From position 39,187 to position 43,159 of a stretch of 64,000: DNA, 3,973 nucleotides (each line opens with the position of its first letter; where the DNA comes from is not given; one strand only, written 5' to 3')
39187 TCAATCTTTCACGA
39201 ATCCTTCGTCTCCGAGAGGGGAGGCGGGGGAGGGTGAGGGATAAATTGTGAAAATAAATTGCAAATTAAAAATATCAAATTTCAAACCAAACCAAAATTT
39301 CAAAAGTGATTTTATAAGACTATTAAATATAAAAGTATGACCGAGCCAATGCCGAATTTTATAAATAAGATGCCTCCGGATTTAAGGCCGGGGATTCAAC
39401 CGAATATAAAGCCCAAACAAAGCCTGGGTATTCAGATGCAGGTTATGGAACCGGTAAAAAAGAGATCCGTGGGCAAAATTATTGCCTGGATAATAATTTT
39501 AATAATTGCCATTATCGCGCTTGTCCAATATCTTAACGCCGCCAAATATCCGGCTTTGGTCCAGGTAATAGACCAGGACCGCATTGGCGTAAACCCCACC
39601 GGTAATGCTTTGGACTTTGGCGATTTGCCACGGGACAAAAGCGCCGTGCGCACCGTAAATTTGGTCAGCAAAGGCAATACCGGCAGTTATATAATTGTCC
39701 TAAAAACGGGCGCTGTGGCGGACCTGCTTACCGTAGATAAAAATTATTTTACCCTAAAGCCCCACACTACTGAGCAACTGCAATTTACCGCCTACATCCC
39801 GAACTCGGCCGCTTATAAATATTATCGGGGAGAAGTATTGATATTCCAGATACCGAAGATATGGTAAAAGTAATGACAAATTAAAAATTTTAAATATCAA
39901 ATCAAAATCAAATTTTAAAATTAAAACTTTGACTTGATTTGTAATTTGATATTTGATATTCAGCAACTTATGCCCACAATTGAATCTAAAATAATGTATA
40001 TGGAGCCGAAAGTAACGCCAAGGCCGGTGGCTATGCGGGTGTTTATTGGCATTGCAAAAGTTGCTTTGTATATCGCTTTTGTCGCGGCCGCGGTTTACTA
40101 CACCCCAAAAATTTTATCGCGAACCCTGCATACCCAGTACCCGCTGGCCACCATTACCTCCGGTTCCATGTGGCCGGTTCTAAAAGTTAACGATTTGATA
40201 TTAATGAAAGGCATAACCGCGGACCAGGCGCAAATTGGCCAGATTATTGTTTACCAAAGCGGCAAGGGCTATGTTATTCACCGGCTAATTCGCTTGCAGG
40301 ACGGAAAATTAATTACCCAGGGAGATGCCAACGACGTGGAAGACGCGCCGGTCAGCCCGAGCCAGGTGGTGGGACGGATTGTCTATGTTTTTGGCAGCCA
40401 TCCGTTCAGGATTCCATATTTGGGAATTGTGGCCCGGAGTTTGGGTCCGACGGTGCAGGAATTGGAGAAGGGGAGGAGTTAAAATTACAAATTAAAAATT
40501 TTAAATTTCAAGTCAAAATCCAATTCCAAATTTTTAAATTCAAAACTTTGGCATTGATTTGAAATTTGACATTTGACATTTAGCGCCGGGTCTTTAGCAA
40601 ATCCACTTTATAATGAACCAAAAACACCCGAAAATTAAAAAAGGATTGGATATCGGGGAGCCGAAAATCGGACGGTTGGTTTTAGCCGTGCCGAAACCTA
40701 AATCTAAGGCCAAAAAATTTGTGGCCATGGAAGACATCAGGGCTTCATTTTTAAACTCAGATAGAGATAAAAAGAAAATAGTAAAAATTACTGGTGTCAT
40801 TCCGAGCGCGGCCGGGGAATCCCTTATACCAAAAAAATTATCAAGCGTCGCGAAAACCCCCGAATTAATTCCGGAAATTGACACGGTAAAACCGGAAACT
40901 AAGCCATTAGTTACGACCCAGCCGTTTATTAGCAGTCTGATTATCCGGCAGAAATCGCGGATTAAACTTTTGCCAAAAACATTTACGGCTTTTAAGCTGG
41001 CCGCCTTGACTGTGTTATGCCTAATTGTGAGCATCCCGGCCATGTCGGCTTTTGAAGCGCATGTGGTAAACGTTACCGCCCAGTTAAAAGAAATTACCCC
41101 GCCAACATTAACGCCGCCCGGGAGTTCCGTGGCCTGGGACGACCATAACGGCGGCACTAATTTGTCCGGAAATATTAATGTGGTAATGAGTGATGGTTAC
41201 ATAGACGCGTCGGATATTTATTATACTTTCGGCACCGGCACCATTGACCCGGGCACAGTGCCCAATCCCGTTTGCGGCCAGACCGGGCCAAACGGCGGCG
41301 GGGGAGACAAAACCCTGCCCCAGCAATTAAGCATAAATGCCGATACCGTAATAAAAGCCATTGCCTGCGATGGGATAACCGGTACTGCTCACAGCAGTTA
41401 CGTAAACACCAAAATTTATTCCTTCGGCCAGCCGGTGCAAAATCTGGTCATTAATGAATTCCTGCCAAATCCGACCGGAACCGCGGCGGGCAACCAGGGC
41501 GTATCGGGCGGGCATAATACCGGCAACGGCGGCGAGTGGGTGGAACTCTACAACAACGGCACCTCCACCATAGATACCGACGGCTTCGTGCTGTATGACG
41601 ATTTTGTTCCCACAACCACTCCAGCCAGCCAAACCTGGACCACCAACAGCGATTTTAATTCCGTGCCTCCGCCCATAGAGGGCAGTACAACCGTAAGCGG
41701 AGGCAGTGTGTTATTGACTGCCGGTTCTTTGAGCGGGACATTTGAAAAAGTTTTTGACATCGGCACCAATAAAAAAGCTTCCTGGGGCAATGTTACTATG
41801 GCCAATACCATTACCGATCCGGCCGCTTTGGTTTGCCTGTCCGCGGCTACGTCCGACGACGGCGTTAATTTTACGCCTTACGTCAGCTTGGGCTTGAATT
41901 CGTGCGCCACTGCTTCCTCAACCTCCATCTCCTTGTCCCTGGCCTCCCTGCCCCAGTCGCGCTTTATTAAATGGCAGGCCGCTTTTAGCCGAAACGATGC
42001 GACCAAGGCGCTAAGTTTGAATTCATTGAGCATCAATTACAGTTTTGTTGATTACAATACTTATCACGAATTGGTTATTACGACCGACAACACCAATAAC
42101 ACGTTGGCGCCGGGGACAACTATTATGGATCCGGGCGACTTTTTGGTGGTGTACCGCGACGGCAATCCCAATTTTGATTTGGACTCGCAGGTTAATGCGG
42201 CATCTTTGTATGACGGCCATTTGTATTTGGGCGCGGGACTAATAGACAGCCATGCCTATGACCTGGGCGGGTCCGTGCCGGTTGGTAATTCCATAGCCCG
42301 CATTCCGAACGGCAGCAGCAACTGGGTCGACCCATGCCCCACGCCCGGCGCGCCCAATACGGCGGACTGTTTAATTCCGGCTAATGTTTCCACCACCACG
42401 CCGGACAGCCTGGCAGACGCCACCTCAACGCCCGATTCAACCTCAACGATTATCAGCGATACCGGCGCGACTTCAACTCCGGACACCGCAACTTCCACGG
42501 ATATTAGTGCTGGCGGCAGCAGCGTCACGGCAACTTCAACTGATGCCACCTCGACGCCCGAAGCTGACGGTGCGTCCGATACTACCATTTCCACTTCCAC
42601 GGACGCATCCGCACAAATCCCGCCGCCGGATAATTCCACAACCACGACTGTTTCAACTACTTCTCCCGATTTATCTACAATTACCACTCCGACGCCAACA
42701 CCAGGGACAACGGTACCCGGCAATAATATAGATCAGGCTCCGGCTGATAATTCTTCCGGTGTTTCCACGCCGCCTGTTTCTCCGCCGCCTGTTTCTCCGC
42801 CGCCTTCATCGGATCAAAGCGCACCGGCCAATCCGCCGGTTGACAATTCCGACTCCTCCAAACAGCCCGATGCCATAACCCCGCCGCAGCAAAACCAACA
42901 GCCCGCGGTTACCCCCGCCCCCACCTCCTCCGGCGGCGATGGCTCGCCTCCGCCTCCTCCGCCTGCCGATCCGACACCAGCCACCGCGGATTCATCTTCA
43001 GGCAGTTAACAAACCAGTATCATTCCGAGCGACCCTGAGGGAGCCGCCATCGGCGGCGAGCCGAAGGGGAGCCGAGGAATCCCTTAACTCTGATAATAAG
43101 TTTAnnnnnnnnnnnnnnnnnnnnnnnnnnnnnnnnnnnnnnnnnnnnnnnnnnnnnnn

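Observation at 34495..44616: SipW signal peptidase embedded in a five-paralogue family of secreted proteins sharing a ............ N-terminal motif (TasA/camelysin-like fibre system?)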

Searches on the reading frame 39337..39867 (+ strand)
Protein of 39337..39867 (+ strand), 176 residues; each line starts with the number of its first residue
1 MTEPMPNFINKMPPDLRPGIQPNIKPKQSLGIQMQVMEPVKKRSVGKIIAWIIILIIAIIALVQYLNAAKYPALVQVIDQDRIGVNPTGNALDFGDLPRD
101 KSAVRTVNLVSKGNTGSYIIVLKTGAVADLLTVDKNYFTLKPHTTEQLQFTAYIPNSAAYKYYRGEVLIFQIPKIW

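Call 3: search_protein_families(library=pfam, proteins=[window:39337-39867:+], max_evalue=0.1)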
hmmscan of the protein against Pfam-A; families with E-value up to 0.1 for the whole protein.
window:39337-39867:+ (176 aa): 0 families

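Call 4: search_protein_families(library=ncbifam, proteins=[window:39337-39867:+], max_evalue=0.1)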
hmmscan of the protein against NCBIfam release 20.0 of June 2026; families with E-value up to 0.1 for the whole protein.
window:39337-39867:+ (176 aa): 0 families

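Call 27: find_homologous_proteins(query=window:39337-39867:+)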
Query window:39337-39867:+ (176 aa): 61 proteins with E <= 0.001 among 113 candidates.
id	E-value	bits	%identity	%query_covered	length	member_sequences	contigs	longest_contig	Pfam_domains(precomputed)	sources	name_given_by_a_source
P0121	1.6e-107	375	100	98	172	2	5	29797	-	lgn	-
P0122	2.5e-75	270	69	100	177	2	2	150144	-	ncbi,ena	-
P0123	1.7e-70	254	64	99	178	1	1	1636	-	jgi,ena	jgi:hypothetical protein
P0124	2.2e-70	254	68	95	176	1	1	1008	-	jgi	jgi:hypothetical protein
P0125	3.5e-69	250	66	99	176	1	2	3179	-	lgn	-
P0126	1.1e-68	248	65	100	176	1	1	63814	-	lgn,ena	-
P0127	1.3e-67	245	66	95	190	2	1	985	-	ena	-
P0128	1.1e-64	235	63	100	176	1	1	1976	-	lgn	-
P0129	2.5e-63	231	79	76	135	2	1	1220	-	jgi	jgi:hypothetical protein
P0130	8.2e-63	229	65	100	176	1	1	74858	-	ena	-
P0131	3.0e-62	227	60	100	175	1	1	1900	-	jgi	-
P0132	2.4e-61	224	63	94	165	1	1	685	-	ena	-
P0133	7.0e-61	223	60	97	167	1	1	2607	-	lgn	-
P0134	8.8e-61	223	67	78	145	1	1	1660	-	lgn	-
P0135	1.1e-60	222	58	100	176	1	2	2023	-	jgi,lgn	jgi:hypothetical protein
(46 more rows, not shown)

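Call 37: predict_structure(alignment_id=A3)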
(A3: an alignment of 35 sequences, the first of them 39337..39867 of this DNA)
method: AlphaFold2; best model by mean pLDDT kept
length: 176 residues; sequences in the alignment: 35
mean_pLDDT: 82.2   pTM: 0.62
mean pLDDT of the five models: 82.2, 81.9, 81.5, 77.7, 76.9
residues with pLDDT >= 90: 105; 70-90: 26; 50-70: 24; < 50: 21
segments of 3 or more residues with pLDDT < 50: 19-37
pLDDT, mean of each block of 10 residues (from residue 1): 56 59 42 48 80 95 89 94 78 93 94 92 95 95 95 96 95 85
secondary structure, 60 per line:
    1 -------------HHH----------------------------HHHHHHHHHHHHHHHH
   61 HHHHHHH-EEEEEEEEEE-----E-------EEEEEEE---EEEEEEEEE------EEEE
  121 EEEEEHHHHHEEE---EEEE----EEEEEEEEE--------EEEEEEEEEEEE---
elements in order: H45-67 E69-78 E92-98 E102-110 E117-125 H126-130 E131-133 E137-140 E145-153 E162-173

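Call 60: search_protein_families(library=pfam, alignment_id=A3, max_evalue=10)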
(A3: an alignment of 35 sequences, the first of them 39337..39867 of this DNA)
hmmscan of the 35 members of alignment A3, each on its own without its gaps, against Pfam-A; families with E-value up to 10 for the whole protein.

A. member 1, window:39337-39867:+ (176 aa): 0 families

B. families by the number of members that match (of 35 scanned): 52 families (the first 25 are shown)
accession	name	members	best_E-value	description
PF02706.20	Wzz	19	0.00069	Chain length determinant protein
PF15780.11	ASH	11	0.011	Abnormal spindle-like microcephaly-assoc'd, ASPM-SPD-2-Hydin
PF17753.7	Ig_mannosidase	9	0.013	Ig-fold domain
PF21577.3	PG_0320-like_C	6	0.0015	PG_0320-like, C-terminal domain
PF06280.18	fn3_5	5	0.014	Fn3-like domain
PF22064.2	Cep192_D2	5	0.016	Cep192 domain 2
PF05568.16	ASFV_J13L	4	0.011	African swine fever virus J13L protein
PF22067.2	Cep192_D3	4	0.05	Cep192 domain 3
PF06422.18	PDR_CDR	3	0.0038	CDR ABC transporter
PF05739.25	SNARE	3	0.033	SNARE domain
PF13800.11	Sigma_reg_N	3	0.11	Sigma factor regulator N-terminal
PF20088.4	DUF6480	3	0.12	Family of unknown function (DUF6480)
PF06480.20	FtsH_ext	3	0.24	FtsH Extracellular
PF22544.2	HYDIN_VesB_CFA65-like_Ig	2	0.018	HYDIN/CFA65/VesB-like, Ig-like domain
PF06030.18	WxLIP_PGBD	2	0.046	WxL Interacting Protein, peptidoglycan binding domain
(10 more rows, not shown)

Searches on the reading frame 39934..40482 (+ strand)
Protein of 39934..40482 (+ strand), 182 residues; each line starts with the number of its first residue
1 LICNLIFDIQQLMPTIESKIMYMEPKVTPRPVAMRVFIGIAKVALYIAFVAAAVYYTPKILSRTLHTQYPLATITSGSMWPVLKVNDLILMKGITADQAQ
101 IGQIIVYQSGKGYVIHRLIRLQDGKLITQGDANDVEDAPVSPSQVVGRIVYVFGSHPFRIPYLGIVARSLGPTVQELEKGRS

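Call 3: search_protein_families(library=pfam, proteins=[window:39934-40482:+], max_evalue=0.1)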
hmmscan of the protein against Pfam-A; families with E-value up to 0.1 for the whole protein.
window:39934-40482:+ (182 aa): 2 families
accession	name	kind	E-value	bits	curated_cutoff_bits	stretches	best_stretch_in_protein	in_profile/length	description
PF00717.28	Peptidase_S24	-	0.00053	20.1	23.3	1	66-150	32-116/116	Peptidase S24-like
PF07437.17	YfaZ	-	0.069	13.2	23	0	4-71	67-134/180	YfaZ precursor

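Call 4: search_protein_families(library=ncbifam, proteins=[window:39934-40482:+], max_evalue=0.1)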
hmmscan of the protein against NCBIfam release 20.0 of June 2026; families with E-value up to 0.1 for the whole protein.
window:39934-40482:+ (182 aa): 5 families
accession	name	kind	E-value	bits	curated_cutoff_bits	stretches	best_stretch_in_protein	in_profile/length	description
TIGR02228.1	sigpep_I_arch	equivalog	1.9e-21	76.5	51.85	1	45-165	7-128/158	signal peptidase I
NF046067.1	SigPepSipWBacil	equivalog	1.4e-07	31.3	190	1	69-167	38-137/189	signal peptidase I SipW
TIGR02754.1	sod_Ni_protease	equivalog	1.6e-06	28.5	63.25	1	74-136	3-70/90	nickel-type superoxide dismutase maturation protease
TIGR02227.1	sigpep_I_bact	equivalog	2e-06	27.8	47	1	63-141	16-97/162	signal peptidase I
NF051469.1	fosA13_fam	exception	0.074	13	290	0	38-95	3-61/136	FosA13 family fosfomycin resistance glutathione transferase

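Call 36: search_solved_structures(query=window:39934-40482:+, max_evalue=1, show_alignments=3)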
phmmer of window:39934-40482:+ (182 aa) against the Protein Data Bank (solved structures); distinct sequences matched with E-value up to 1: 3.
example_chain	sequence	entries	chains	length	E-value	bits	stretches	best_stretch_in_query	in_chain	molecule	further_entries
7p2q_A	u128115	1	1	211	1.3e-06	31.5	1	59-166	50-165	Signal peptidase complex catalytic subunit SEC11C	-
7p2p_A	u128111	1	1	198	1.7e-06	31.1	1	64-167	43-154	Signal peptidase complex catalytic subunit SEC11A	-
9rjb_A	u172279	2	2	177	3.3e-06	30.2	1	64-167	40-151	Signal peptidase complex catalytic subunit SEC11A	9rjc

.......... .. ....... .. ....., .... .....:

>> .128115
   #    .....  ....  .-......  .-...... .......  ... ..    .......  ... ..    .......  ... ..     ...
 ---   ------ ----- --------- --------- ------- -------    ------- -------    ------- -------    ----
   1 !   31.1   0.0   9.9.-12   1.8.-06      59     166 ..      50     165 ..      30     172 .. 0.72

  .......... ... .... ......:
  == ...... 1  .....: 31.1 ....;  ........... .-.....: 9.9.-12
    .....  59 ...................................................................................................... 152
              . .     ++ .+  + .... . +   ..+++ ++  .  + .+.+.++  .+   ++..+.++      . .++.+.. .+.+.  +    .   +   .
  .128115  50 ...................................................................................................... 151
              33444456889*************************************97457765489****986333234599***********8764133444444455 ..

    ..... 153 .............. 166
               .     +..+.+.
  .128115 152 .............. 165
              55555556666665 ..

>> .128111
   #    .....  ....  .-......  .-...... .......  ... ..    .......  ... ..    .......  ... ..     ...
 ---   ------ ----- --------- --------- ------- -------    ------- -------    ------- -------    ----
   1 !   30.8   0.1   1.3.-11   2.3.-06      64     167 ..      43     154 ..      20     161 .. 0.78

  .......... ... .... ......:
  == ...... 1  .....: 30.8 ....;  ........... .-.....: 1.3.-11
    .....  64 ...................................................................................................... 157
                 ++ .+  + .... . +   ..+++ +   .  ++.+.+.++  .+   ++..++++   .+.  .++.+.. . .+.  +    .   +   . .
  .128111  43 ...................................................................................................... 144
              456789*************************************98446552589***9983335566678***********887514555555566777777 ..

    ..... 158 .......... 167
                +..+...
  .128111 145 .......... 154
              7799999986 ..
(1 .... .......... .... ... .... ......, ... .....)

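Call 66: find_homologous_proteins(query=window:39970-40482:+, max_evalue=0.00001)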
Query window:39970-40482:+ (170 aa): 88 proteins with E <= 0.00001 among 143 candidates.
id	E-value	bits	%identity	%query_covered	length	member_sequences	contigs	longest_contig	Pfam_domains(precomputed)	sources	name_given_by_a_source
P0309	3.4e-98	344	100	94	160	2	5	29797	-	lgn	-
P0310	6.0e-85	301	79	99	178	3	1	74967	-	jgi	jgi:signal peptidase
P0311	6.1e-74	265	80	85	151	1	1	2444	-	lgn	-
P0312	1.4e-72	261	68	97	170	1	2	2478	PF00717.29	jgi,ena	jgi:signal peptidase I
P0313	1.4e-71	257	69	98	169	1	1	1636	-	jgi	jgi:signal peptidase I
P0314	8.7e-71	255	66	98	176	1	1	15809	-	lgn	-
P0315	1.5e-69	251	75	85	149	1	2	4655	PF00717.29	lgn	-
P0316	4.0e-69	249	69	98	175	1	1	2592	PF00717.29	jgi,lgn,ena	-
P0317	4.4e-68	246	63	85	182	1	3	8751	-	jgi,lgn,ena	jgi:signal peptidase I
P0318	8.9e-67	242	71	93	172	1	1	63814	-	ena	-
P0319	1.0e-66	242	66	98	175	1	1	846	-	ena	-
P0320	3.9e-63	230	73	85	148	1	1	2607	PF00717.29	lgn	-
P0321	4.7e-63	230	68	93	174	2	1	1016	-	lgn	-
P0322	1.1e-62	229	74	85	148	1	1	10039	PF00717.29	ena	-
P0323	5.0e-62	226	63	98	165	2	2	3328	PF00717.29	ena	-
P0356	6.8e-53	197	62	85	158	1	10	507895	PF00717.29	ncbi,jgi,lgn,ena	-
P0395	5.9e-23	99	39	86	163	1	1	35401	PF00717.29,PF10502.15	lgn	-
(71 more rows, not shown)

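Call 67: find_encoding_contigs(protein=P0395, flank=8000, max_places=2)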
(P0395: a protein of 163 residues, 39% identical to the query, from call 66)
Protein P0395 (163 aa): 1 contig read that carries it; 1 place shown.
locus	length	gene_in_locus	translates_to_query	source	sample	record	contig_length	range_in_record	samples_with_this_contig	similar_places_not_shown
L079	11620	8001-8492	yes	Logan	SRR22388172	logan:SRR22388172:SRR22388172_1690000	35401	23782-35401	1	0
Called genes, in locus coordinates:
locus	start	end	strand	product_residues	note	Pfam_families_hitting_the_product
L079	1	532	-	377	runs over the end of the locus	PF13506:Glyco_transf_21, PF00535:Glycos_transf_2, PF10111:Glyco_tranf_2_2, PF13641:Glyco_tranf_2_3, PF03142:Chitin_synth_2, PF01644:Chitin_synth_1, PF13632:Glyco_trans_2_3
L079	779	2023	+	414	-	PF04851:ResIII (weak), PF00270:DEAD, PF00271:Helicase_C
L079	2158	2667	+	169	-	PF07883:Cupin_2 (weak)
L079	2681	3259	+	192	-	-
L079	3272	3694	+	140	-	-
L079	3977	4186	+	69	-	-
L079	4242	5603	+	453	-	PF00092:VWA, PF13519:VWA_2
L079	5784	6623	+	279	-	-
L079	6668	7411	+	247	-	-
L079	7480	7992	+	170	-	-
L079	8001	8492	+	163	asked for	PF10502:Peptidase_S26 (weak), PF00717:Peptidase_S24 (faint)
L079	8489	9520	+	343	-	-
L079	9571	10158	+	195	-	PF07731:Cu-oxidase_2 (faint), PF13473:Cupredoxin_1, PF00127:Copper-bind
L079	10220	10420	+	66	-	PF12844:HTH_19, PF13560:HTH_31 (weak), PF01381:HTH_3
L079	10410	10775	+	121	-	-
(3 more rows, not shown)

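Call 68: find_encoding_contigs(protein=P0356, flank=8000, max_places=1)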
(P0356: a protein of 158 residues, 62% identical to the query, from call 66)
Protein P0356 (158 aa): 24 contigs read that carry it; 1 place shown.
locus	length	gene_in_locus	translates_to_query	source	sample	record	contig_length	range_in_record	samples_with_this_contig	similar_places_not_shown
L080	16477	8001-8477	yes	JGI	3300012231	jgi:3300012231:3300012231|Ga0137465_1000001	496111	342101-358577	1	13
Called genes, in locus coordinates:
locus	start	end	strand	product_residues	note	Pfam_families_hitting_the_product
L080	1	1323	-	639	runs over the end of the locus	PF01541:GIY-YIG, PF27096:UvrC_M, PF02151:UVR, PF22920:UvrC_RNaseH, PF08459:UvrC_RNaseH_dom, PF14520:HHH_5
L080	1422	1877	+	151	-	-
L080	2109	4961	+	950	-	PF02463:SMC_N (faint), PF13191:AAA_16 (faint), PF13304:AAA_21 (faint), PF13476:AAA_23 (faint), PF13555:AAA_29 (faint), PF17760:UvrA_inter, PF17755:UvrA_DNA-bind, PF00005:ABC_tran (weak), +1 more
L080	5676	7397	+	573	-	PF19403:SpaA_2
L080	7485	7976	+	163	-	-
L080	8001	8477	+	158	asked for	PF00717:Peptidase_S24 (weak)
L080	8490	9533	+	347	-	-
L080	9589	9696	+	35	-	-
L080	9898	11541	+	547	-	PF00932:LTD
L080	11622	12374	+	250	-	PF01628:HrcA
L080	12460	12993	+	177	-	PF01025:GrpE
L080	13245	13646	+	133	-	-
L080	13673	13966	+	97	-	-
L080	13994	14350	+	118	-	-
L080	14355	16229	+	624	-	PF00012:HSP70, PF06723:MreB_Mbl, PF00012:HSP70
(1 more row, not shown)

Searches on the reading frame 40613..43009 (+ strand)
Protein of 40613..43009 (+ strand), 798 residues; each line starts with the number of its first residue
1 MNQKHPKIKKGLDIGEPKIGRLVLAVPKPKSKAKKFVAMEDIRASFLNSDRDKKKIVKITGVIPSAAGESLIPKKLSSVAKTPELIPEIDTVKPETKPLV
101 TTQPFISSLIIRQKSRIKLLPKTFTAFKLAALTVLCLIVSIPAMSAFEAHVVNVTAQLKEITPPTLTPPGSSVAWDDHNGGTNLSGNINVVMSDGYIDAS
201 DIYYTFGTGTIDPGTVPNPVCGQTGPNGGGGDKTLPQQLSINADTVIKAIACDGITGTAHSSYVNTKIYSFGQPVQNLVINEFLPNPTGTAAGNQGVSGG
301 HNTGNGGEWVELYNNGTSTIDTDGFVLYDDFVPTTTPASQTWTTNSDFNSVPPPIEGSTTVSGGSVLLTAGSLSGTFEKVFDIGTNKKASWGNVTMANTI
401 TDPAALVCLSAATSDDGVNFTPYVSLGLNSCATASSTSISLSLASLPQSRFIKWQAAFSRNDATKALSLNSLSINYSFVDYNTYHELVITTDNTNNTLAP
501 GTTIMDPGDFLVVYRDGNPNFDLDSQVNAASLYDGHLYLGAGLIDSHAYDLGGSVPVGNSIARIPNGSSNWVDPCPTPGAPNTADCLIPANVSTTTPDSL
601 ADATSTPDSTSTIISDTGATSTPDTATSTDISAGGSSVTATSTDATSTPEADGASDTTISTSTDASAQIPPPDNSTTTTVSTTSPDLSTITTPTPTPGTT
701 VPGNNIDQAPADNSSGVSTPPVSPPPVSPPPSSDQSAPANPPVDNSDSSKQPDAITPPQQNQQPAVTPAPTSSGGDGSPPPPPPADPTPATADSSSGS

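Call 3: search_protein_families(library=pfam, proteins=[window:40613-43009:+], max_evalue=0.1)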
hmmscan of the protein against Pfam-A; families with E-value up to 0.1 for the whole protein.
window:40613-43009:+ (798 aa): 1 family
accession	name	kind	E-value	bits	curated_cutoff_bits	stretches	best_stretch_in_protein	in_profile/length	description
PF00932.25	LTD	-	7.2e-07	30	34.3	1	275-384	5-74/109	Lamin Tail Domain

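Call 4: search_protein_families(library=ncbifam, proteins=[window:40613-43009:+], max_evalue=0.1)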
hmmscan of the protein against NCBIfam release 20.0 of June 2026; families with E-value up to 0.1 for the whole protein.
window:40613-43009:+ (798 aa): 0 families
